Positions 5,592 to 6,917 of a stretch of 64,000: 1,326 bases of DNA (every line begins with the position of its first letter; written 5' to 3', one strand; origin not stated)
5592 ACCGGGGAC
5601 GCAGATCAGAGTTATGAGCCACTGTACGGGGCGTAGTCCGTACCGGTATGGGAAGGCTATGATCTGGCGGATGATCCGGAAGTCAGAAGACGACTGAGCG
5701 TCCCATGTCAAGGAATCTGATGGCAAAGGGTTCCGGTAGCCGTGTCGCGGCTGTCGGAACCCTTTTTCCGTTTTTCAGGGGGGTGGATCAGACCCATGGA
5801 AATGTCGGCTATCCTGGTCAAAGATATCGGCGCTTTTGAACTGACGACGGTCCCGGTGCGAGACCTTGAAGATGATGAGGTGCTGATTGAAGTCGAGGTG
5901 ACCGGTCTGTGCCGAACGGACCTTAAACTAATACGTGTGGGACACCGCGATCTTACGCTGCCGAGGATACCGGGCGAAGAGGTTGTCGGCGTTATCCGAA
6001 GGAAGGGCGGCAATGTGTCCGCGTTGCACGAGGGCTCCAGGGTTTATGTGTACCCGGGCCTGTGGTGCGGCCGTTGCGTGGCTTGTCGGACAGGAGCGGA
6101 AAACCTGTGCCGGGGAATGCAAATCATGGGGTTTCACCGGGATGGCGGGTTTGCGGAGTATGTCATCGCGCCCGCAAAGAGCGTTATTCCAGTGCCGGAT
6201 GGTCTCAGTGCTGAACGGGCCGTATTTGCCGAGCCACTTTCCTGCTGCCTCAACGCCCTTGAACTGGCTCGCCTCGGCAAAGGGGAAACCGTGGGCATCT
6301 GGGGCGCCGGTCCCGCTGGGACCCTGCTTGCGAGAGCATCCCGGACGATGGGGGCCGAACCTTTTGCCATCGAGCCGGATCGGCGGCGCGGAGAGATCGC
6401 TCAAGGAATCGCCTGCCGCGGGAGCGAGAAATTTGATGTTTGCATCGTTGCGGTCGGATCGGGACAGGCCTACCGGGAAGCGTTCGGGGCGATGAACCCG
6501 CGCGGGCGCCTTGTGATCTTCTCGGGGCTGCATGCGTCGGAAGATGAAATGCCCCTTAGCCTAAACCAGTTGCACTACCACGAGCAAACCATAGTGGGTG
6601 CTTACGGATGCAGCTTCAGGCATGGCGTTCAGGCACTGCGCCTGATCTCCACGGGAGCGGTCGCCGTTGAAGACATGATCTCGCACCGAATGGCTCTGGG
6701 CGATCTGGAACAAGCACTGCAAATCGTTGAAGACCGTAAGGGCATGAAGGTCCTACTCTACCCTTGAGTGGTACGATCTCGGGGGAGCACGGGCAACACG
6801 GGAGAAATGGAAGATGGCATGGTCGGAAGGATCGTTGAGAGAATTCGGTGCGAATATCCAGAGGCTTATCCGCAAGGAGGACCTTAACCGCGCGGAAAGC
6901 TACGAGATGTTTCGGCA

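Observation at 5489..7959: Cobalamin riboswitch controlling an MDR dehydrogenase and a divergent TrpD-like phosphoribosyltransferase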

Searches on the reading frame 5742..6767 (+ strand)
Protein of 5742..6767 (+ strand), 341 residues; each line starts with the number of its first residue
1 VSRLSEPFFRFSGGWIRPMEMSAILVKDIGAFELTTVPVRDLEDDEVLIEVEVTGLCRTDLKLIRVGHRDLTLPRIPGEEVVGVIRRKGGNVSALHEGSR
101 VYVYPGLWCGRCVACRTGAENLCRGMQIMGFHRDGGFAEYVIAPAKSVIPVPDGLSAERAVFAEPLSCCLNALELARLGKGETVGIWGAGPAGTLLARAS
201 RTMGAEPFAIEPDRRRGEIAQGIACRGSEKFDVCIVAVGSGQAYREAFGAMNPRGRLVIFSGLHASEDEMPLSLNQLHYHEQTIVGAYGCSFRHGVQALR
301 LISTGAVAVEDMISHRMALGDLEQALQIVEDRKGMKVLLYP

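Call 4: search_protein_families(library=pfam, proteins=[window:5742-6767:+], max_evalue=0.01)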
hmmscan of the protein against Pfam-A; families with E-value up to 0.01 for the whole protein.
window:5742-6767:+ (341 aa): 3 families
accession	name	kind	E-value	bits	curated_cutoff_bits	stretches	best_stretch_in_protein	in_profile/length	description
PF08240.17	ADH_N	-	3.1e-28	98.5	23.5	1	44-153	2-104/104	Alcohol dehydrogenase GroES-like domain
PF00107.32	ADH_zinc_N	-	5.9e-10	39.6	31.8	1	203-302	33-127/129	Zinc-binding dehydrogenase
PF16912.11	Glu_dehyd_C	-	0.0002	21.4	34.9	0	228-330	97-202/211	Glucose dehydrogenase C-terminus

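Call 5: search_protein_families(library=ncbifam, proteins=[window:5742-6767:+], max_evalue=0.01)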
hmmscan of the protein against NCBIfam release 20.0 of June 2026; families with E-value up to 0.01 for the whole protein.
window:5742-6767:+ (341 aa): 23 families
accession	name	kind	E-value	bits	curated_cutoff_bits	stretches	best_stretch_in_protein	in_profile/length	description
NF003808.0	PRK05396.1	equivalog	1.5e-41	142.4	380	2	32-223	13-207/341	L-threonine 3-dehydrogenase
TIGR00692.1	tdh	equivalog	3.8e-41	141.2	458.35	2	32-221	11-203/340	L-threonine 3-dehydrogenase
NF041097.1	keto_inos_dh_IolM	equivalog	1e-35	123.2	450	2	31-222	39-249/389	scyllo-inosose 3-dehydrogenase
NF007489.0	PRK10083.1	equivalog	4.4e-35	121.2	376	1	21-196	1-176/339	Zn-dependent oxidoreductase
NF007375.0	PRK09880.1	equivalog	1.6e-32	112.6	469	1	41-207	24-196/344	L-idonate 5-dehydrogenase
NF010344.0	PRK13771.1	subfamily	6.3e-32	110.9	349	1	21-334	1-325/334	putative alcohol dehydrogenase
NF007642.0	PRK10309.1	equivalog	1.6e-27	96.7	550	1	30-208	10-188/347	galactitol-1-phosphate 5-dehydrogenase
NF006940.0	PRK09422.1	equivalog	4.2e-27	95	344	1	21-221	1-203/338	alcohol dehydrogenase AdhP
NF041172.1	AcrlCoa_red_Thmprot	equivalog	6.2e-26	91.1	500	1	21-339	1-332/334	acryloyl-CoA reductase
TIGR02822.1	adh_fam_2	subfamily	2.1e-25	89.5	283.5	1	29-327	12-315/329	zinc-binding alcohol dehydrogenase family protein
NF047908.1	AldhRedAhr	equivalog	3.7e-25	88.5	470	1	32-330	16-323/335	NADPH-dependent aldehyde reductase Ahr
TIGR03989.1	Rxyl_3153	subfamily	2.8e-24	86.1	440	2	22-129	4-112/370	NDMA-dependent alcohol dehydrogenase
TIGR03201.1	dearomat_had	equivalog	5.3e-23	81.7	338.65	1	32-221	11-207/349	6-hydroxycyclohex-1-ene-1-carbonyl-CoA dehydrogenase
TIGR03366.1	HpnZ_proposed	hypoth_equivalog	1.3e-17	64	328.1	1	42-300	3-291/315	putative phosphonate catabolism associated alcohol dehydrogenase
TIGR03451.1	mycoS_dep_FDH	equivalog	1.1e-16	60.6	512.9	2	30-123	12-104/358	S-(hydroxymethyl)mycothiol dehydrogenase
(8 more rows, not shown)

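Call 41: search_solved_structures(query=window:5796-6764:+, max_evalue=1e-10, show_alignments=2)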
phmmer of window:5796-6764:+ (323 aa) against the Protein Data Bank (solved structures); distinct sequences matched with E-value up to 1e-10: 84 (the best 60 are shown).
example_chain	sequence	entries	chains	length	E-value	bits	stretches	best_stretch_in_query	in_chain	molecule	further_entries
4ej6_A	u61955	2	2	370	3e-40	141.7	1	3-311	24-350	Putative zinc-binding dehydrogenase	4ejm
2d8a_A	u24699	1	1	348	3.6e-29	105.3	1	13-319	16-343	Probable L-threonine 3-dehydrogenase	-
2dfv_A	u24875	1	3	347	3.6e-29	105.3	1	13-319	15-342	Probable L-threonine 3-dehydrogenase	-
4ilk_A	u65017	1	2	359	4.5e-28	101.7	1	21-181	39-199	Starvation sensing protein rspB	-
2dq4_A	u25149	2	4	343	1.7e-26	96.5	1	16-323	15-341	L-threonine 3-dehydrogenase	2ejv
3gfb_A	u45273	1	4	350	2.3e-25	92.7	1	9-322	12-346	L-threonine 3-dehydrogenase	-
1e3j_A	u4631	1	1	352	8.8e-25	90.9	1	3-204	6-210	NADP(H)-DEPENDENT KETOSE REDUCTASE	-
5kia_A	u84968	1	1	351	3.4e-24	88.9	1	14-319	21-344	L-threonine 3-dehydrogenase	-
6iqd_A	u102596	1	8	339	4.3e-24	88.6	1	12-205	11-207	Alcohol dehydrogenase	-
4a2c_A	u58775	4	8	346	4.9e-24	88.4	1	25-190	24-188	GALACTITOL-1-PHOSPHATE 5-DEHYDROGENASE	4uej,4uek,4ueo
1rjw_A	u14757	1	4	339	8.7e-24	87.6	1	24-205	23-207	Alcohol dehydrogenase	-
3pii_A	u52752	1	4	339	9.7e-24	87.4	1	24-205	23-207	Alcohol dehydrogenase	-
4jbg_A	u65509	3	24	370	1.4e-23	86.9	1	27-321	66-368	Alcohol dehydrogenase (Zinc)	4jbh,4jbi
7y9p_A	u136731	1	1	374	1.6e-23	86.7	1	13-191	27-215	Xylitol dehydrogenase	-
8wwd_A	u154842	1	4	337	4.2e-23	85.4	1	25-272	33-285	Zinc-containing alcohol dehydrogenase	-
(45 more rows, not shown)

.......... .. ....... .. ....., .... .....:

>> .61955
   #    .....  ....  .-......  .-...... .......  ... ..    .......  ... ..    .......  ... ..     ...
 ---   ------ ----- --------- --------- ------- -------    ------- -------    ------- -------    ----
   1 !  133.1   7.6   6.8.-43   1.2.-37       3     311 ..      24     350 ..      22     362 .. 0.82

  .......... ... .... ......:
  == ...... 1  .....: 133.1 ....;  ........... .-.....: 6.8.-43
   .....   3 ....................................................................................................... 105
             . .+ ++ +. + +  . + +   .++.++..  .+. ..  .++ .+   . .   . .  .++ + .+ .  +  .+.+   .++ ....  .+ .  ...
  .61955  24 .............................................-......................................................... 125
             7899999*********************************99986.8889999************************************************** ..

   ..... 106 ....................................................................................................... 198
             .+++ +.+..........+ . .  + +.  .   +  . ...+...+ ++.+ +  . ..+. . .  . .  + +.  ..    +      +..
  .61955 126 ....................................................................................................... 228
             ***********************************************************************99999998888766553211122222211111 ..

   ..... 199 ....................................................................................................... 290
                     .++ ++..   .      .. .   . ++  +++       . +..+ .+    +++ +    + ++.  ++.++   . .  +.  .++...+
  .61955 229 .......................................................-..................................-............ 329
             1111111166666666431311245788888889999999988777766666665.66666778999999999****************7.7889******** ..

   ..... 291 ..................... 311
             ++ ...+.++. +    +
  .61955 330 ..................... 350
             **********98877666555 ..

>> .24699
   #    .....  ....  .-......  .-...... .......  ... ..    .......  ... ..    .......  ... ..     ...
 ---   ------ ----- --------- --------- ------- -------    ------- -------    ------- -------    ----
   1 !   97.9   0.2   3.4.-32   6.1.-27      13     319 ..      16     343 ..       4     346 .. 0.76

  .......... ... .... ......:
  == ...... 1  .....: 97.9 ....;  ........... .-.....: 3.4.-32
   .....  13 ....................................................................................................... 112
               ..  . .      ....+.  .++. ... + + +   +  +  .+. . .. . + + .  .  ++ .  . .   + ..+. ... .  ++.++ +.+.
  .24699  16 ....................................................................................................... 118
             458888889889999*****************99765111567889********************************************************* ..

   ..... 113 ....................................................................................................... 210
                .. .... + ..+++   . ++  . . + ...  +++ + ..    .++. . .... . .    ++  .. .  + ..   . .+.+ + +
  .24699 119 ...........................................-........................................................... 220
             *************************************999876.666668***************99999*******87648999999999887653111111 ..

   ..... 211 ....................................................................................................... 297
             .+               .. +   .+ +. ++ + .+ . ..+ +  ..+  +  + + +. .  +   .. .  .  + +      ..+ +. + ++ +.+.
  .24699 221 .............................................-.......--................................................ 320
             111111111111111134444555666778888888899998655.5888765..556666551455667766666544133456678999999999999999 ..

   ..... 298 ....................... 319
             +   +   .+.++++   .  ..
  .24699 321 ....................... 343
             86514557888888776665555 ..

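Call 77: find_related_loci(query=A6, collection=genome_contigs, flank=4000)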
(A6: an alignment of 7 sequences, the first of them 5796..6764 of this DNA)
Query A6 (323 aa) in genome_contigs; peptide patterns used: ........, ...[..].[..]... (x = any residue, [..] = any of these).
224 stretches matched a pattern; 160 encode a relative of the query (tblastn E <= 1e-3); the best 80 are kept; 80 distinct loci.
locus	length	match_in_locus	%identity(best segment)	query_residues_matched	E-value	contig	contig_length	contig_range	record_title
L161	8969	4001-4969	87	1-323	0e+0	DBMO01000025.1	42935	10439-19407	MAG TPA_asm: Desulfarculales bacterium UBA696 UBA696_contig_172, whole genome shotgun sequence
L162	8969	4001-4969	85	1-323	0e+0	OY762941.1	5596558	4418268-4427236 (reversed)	MAG: uncultured Syntrophobacter sp. isolate 8beb1b32-fcc7-4ae2-b8e9-2f20d438afad genome assembly, chromosome: 1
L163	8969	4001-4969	79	1-323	2e-175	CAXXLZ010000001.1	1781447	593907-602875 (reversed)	MAG: Thermodesulfobacteriota bacterium isolate 2fdc769d-9a05-4c3a-9363-a2f454578bb3 genome assembly, contig: contig_1, w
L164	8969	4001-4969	76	1-323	5e-171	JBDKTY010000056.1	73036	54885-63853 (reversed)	MAG: Syntrophobacter sp. isolate 7_bin.95 c_000000240624, whole genome shotgun sequence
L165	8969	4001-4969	78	1-323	3e-169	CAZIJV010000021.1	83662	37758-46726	MAG TPA_asm: uncultured Syntrophobacter sp. isolate SRP239243_co1_430 genome assembly, contig: NODE_252_length_83662_cov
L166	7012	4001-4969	75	1-323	6e-165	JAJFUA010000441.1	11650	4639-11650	MAG: Desulfobacteraceae bacterium isolate bin.361 k141_2936370, whole genome shotgun sequence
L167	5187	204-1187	77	1-323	4e-163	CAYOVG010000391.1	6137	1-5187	MAG TPA_asm: uncultured Syntrophobacteraceae bacterium isolate binchicken_co168_41 genome assembly, contig: NODE_19249_l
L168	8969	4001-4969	71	1-323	1e-155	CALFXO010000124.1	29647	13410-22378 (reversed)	MAG TPA_asm: uncultured Syntrophobacteraceae bacterium isolate SRR3330210_bin.40_CONCOCT_v1.1_MAG genome assembly, conti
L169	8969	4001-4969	69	1-323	4e-154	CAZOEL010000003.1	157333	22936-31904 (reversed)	MAG TPA_asm: uncultured Syntrophobacteraceae bacterium isolate binchicken_co269_257 genome assembly, contig: NODE_96_len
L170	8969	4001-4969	70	1-323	8e-151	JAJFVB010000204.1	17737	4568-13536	MAG: Desulfobacteraceae bacterium isolate bin.609 k141_4035268, whole genome shotgun sequence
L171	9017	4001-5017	65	1-323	4e-148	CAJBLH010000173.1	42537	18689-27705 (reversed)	MAG: uncultured Desulfobacteraceae bacterium isolate Loc090721-6m_bin-047 genome assembly, contig: bin-047:173/315, whol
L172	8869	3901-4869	68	1-323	3e-148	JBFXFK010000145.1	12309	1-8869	MAG: Desulfatirhabdiaceae bacterium isolate CA_2019_TPIn_138 NODE_18423_length_12309_cov_9.693400_TPIn, whole genome sho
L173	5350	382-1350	67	1-323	1e-144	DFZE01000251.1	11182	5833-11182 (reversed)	MAG TPA_asm: Desulfobacteraceae bacterium UBA4064 UBA4064_contig_31214, whole genome shotgun sequence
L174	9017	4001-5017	64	1-323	6e-143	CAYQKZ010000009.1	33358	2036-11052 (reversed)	MAG TPA_asm: uncultured Desulfobacterales bacterium isolate SRP272421_co2_290 genome assembly, contig: NODE_2845_length_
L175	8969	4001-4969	64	1-323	5e-142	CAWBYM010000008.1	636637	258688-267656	MAG: uncultured delta proteobacterium isolate MFD09779.bin.1.24 genome assembly, contig: contig_26919, whole genome shot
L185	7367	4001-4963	62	3-323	2e-134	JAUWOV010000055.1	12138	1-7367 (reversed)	MAG: bacterium isolate CSMAG_2459 CSMAG_2459_k141_840531_length_12138_cov_17.9377, whole genome shotgun sequence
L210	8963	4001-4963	59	3-323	4e-124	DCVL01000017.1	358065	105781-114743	MAG TPA_asm: Geobacter sp. UBA2189 UBA2189_contig_667, whole genome shotgun sequence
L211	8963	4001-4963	60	3-323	2e-124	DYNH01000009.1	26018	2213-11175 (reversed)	MAG TPA_asm: Trichlorobacter lovleyi isolate SulCav_FS08_3_47_22 SulCav_FS08_3_617_length_26018_cov_12_863498, whole gen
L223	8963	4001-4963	59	3-323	3e-122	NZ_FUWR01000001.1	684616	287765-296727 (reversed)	Trichlorobacter thiogenes strain ATCC BAA-34, whole genome shotgun sequence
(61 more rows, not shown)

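Call 81: search_dna_similar(query=L211:4995-6056:+, collection=plasmids, mode=protein, max_evalue=1e-40, max_rows=20)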
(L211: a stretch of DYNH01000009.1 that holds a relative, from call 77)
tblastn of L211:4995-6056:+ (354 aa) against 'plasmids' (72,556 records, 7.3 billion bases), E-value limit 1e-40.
No match.

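Call 86: search_protein_families(library=pfam, proteins=[L210:6084-6905:+, L223:6077-6907:+, L223:32-742:+, L223:742-1518:+, L223:1563-2228:+, L223:2228-3010:+, L223:2995-3618:+, L223:7564-8454:+, L210:2602-3579:-, L185:6113-7186:+], max_evalue=0.001)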
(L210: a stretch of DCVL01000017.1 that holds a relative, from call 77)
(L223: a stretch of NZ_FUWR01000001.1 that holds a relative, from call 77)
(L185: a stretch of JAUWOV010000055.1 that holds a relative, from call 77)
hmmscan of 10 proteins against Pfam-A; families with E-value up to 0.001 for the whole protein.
L210:6084-6905:+ (274 aa): 1 family
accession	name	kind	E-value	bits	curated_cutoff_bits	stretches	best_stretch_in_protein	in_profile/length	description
PF01955.23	CbiZ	-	5.2e-51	173.8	27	1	106-261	43-191/191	Adenosylcobinamide amidohydrolase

L223:6077-6907:+ (277 aa): 1 family
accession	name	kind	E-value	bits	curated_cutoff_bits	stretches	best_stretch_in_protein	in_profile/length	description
PF01955.23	CbiZ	-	1.2e-49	169.4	27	1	106-261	43-191/191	Adenosylcobinamide amidohydrolase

L223:32-742:+ (237 aa): 1 family
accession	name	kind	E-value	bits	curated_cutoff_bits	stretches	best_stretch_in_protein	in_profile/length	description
PF00590.25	TP_methylase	-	1e-42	146.9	27.8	1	1-192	15-211/212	Tetrapyrrole (Corrin/Porphyrin) Methylases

L223:742-1518:+ (259 aa): 2 families
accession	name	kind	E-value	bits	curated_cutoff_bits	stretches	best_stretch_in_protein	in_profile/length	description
PF01890.21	CbiG_C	-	9.2e-36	123.4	27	1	135-253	1-117/117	Cobalamin synthesis G C-terminus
PF11760.13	CbiG_N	-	4.1e-31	107.3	25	1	51-130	3-82/82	Cobalamin synthesis G N-terminal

L223:1563-2228:+ (222 aa): 1 family
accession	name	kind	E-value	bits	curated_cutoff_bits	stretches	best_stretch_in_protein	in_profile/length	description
PF00590.25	TP_methylase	-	1.5e-28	100.7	27.8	1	2-189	21-211/212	Tetrapyrrole (Corrin/Porphyrin) Methylases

L223:2228-3010:+ (261 aa): 1 family
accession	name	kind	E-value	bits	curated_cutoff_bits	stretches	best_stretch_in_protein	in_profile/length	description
PF02571.20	CbiJ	-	1.2e-66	225.1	28.6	1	2-249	2-233/234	Precorrin-6x reductase CbiJ/CobK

L223:2995-3618:+ (208 aa): 1 family
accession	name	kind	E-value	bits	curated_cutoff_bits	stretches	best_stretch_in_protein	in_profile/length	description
PF00590.25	TP_methylase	-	5.7e-23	82.4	27.8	1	6-188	2-209/212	Tetrapyrrole (Corrin/Porphyrin) Methylases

L223:7564-8454:+ (297 aa): 1 family
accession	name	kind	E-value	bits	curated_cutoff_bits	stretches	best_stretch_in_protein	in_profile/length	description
PF07715.20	Plug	-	5.2e-32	111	23.9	1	46-153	3-107/107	TonB-dependent Receptor Plug Domain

L210:2602-3579:- (326 aa): 4 families
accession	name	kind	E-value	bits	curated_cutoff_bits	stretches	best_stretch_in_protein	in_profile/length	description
PF00072.30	Response_reg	-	6.2e-18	65.4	30.2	1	7-112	1-106/111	Response regulator receiver domain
PF13185.12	GAF_2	-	2.5e-17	63.8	28.6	1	166-308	3-135/136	GAF domain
PF01590.32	GAF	-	1.3e-16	61.8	22.4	1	169-308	4-133/133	GAF domain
PF13492.12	GAF_3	-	4.3e-11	43.8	27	1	167-310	2-129/129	GAF domain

L185:6113-7186:+ (358 aa): 1 family
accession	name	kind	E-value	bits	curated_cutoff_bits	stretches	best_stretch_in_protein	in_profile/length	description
PF02277.22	DBI_PRT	-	1.6e-140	468.5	22.6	1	11-355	1-329/329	Phosphoribosyltransferase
